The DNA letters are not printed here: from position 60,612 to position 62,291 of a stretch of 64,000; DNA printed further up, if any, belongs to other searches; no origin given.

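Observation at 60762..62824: Pyrrolysine-free MtmB-type methyltransferase paired with a corrinoid protein in a non-methanogen context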

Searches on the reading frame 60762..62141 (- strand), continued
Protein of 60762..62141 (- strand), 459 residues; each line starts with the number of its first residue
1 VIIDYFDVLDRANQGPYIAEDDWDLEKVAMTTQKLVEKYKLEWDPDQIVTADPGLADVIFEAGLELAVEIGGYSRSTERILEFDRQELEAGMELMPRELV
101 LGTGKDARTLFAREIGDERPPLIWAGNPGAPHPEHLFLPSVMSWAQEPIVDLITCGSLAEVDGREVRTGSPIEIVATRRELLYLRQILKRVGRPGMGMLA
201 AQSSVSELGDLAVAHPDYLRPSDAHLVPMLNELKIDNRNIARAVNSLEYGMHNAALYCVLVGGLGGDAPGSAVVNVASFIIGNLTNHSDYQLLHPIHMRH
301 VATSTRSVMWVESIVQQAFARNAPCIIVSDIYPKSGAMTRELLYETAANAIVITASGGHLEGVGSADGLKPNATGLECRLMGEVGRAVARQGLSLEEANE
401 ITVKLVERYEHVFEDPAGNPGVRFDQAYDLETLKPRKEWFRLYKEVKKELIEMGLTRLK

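Call 43: list_cluster_members(proteins=[P0200, P0251, P0168, P0122, P0124, P0125, P0127, P0130, P0129, P0131])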
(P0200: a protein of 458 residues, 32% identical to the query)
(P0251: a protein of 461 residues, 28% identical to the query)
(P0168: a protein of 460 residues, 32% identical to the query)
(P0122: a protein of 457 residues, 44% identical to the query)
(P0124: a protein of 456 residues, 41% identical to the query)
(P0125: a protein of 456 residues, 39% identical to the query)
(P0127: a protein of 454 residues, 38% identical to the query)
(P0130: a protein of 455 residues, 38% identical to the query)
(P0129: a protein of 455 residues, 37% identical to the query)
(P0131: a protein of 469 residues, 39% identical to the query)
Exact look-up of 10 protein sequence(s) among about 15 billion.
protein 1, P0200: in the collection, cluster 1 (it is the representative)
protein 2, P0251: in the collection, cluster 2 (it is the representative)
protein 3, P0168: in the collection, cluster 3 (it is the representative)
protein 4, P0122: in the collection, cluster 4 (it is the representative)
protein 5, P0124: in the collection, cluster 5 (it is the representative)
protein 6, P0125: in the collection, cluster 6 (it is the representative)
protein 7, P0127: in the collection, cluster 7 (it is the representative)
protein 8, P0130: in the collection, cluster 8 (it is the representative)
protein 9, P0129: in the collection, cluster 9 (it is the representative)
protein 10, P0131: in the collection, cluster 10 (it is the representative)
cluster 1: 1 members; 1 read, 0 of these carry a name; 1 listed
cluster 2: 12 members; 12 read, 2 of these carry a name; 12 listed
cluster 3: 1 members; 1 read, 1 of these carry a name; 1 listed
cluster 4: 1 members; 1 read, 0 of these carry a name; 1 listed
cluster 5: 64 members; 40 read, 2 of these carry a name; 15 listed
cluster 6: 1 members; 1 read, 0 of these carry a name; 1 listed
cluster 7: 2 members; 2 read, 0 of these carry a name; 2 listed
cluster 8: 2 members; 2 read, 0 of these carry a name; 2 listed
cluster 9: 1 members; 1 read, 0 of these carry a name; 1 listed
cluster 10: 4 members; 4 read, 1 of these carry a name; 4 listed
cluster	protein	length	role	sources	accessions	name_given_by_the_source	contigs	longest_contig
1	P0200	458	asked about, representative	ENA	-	-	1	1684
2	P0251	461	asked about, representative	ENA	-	-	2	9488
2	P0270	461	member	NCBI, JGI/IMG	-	methylamine--corrinoid protein Co-methyltransferase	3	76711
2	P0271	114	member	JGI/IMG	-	methylamine--corrinoid protein Co-methyltransferase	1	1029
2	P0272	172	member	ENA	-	-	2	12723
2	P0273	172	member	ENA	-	-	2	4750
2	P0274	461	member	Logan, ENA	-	-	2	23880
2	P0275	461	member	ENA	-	-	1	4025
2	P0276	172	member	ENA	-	-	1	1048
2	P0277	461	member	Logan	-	-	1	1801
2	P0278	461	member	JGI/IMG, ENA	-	-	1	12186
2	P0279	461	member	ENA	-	-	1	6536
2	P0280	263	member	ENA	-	-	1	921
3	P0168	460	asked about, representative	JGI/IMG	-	methylamine--corrinoid protein Co-methyltransferase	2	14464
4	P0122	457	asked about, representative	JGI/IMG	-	-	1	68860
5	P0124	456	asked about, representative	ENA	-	-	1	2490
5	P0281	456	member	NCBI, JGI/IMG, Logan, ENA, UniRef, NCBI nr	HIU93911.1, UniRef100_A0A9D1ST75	MAG TPA: monomethylamine:corrinoid methyltransferase [Candidatus Aphodomorpha ... | Monomethylamine:corrinoid methyltransferase n=1 Tax=Candidatus Aphodomorpha intestinavium ... | monomethylamine:corrinoid methyltransferase [Candidatus Aphodomorpha intestinavium]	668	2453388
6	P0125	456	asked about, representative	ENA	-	-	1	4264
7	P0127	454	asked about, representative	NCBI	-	-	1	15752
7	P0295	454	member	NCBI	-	-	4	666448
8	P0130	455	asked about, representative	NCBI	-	-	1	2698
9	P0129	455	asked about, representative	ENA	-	-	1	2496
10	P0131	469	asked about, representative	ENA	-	-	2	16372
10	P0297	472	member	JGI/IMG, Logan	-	methylamine--corrinoid protein Co-methyltransferase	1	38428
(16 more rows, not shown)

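Call 59: predict_structure(alignment_id=A1)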
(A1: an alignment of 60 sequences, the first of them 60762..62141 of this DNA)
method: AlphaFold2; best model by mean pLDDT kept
length: 459 residues; sequences in the alignment: 60
mean_pLDDT: 95.9   pTM: 0.95
mean pLDDT of the five models: 95.9, 96.0, 95.3, 95.4, 95.3
residues with pLDDT >= 90: 430; 70-90: 26; 50-70: 2; < 50: 1
segments of 3 or more residues with pLDDT < 50: none
pLDDT, mean of each block of 10 residues (from residue 1): 80 97 97 99 98 98 99 97 97 95 98 98 96 96 97 95 93 95 96 96 87 92 91 92 91 95 97 98 94 97 98 99 98 98 99 99 95 98 99 98 99 95 98 98 99 96
secondary structure, 60 per line:
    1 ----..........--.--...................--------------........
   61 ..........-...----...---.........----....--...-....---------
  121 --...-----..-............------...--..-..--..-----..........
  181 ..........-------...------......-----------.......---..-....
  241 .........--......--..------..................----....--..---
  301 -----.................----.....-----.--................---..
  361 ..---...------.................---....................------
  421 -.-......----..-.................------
elements in order: H5-14 H20-38 H53-70 E72-74 E79-81 H85-93 E98-101 E108-111 E123-125 H134-145 E152-154 H171-190 E198-200 H207-212 E224-230 H237-249 E252-257 H268-285 E290-293 H306-322 E327-331 H340-355 E359-362 H375-391 H395-414 H424-427 H437-453

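Call 62: list_cluster_members(proteins=[P0146, P0183, P0194, P0254, P0268, P0218, P0212, P0217, P0225, P0176])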
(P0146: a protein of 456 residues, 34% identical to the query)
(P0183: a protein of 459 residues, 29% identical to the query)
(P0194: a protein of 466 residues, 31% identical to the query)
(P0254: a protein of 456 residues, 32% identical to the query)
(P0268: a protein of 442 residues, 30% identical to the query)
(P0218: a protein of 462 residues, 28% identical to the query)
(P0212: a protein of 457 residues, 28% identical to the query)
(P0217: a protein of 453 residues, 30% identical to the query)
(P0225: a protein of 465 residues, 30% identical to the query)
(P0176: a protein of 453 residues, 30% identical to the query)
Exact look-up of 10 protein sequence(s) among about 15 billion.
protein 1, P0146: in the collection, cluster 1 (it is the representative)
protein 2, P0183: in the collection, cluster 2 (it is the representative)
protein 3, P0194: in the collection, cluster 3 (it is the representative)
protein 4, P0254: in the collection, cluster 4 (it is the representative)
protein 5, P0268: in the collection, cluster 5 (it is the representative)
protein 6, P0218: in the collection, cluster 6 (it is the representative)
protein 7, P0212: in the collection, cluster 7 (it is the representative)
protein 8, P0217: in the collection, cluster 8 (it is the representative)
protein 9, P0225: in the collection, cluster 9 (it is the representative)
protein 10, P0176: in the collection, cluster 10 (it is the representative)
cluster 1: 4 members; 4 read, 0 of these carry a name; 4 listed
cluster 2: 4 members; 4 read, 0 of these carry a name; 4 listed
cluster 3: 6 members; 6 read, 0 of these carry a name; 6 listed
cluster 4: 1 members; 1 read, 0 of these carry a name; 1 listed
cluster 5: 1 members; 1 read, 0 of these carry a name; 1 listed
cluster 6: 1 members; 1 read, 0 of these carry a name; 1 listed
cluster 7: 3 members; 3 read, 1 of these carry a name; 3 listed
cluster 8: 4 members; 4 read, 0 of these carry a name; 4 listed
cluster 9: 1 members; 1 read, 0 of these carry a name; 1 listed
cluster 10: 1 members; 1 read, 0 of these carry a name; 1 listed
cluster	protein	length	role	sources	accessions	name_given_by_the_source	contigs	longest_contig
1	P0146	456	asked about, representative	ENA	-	-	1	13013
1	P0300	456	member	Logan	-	-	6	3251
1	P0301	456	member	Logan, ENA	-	-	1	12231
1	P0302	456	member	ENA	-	-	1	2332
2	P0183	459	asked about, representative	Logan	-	-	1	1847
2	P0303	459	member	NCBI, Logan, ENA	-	-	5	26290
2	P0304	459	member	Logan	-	-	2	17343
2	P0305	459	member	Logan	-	-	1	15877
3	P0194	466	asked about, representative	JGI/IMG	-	-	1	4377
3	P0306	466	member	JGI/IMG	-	-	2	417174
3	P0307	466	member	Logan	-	-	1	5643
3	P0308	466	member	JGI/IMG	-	-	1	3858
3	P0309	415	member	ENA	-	-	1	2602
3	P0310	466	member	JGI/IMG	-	-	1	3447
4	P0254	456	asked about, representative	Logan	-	-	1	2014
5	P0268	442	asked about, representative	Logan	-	-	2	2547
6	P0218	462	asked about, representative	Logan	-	-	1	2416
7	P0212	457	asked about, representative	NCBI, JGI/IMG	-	-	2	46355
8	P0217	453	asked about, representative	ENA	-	-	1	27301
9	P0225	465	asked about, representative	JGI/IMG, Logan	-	-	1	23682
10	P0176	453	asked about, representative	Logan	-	-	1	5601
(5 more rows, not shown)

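Call 63: fold_search(model_id=the predicted structure, library=pdb)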
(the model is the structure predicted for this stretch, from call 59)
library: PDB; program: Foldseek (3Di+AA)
matches with E <= 10: 693; with E <= 0.001: 17
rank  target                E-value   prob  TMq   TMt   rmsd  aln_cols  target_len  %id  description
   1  1l2q                  1.3e-45  1.00  0.95  0.96   1.4       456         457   32  Crystal Structure of the Methanosarcina barkeri Monomethylamine Methyltransferase (MtmB) (released 2002-06-05)
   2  1tv2                  1.6e-45  1.00  0.95  0.96   1.4       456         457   32  Crystal structure of the hydroxylamine MtmB complex (released 2004-10-19)
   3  1nth                  4.2e-45  1.00  0.95  0.96   1.4       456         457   32  Crystal structure of the methanosarcina barkeri monomethylamine methyltransferase (MTMB) (released 2003-02-04)
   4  7xcn_A                2.0e-10  1.00  0.51  0.48  16.1       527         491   10  Crystal structure of the MttB-MttC complex at 2.7 A resolution (released 2023-01-18)
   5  7xcl_A                4.8e-10  1.00  0.50  0.47  15.2       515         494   10  Crystal structure of trimethylamine methyltransferase MttB from Methanosarcina barkeri at 2.5 A resolution (released 2023-01-18)
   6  7xcl_C                1.7e-09  1.00  0.46  0.44  16.0       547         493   10  Crystal structure of trimethylamine methyltransferase MttB from Methanosarcina barkeri at 2.5 A resolution (released 2023-01-18)
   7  7xcm_A                2.4e-09  1.00  0.51  0.48  16.1       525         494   10  Crystal structure of sulfite MttB structure at 3.2 A resolution (released 2023-01-18)
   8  7xcm_C                3.8e-09  1.00  0.55  0.52  13.3       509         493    9  Crystal structure of sulfite MttB structure at 3.2 A resolution (released 2023-01-18)
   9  2qne_A                1.7e-08  1.00  0.51  0.50  14.6       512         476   12  Crystal structure of putative methyltransferase (ZP_00558420.1) from Desulfitobacterium hafniense Y51 at 2.30 A resolu (released 2007-08-14)
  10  9yce_B                5.3e-08  1.00  0.53  0.51  14.8       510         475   11  Active site of MtgB, a glycine betaine methyltransferase from the MttB superfamily (released 2026-03-11)
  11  9yce_A                9.8e-08  1.00  0.53  0.51  14.9       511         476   12  Active site of MtgB, a glycine betaine methyltransferase from the MttB superfamily (released 2026-03-11)
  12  2qne_B                2.7e-07  1.00  0.51  0.49  14.8       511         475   12  Crystal structure of putative methyltransferase (ZP_00558420.1) from Desulfitobacterium hafniense Y51 at 2.30 A resolu (released 2007-08-14)
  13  4yyc                  8.7e-06  1.00  0.49  0.47  15.1       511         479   10  Crystal structure of trimethylamine methyltransferase from Sinorhizobium meliloti in complex with unknown ligand (released 2015-04-08)
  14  5vz0_D                9.1e-05  0.99  0.31  0.15  21.8       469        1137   10  Crystal structure of Lactococcus lactis pyruvate carboxylase G746A mutant in complex with cyclic-di-AMP (released 2017-08-16)
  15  5vyw_B                1.1e-04  0.99  0.35  0.18  22.2       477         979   12  Crystal structure of Lactococcus lactis pyruvate carboxylase (released 2017-08-16)
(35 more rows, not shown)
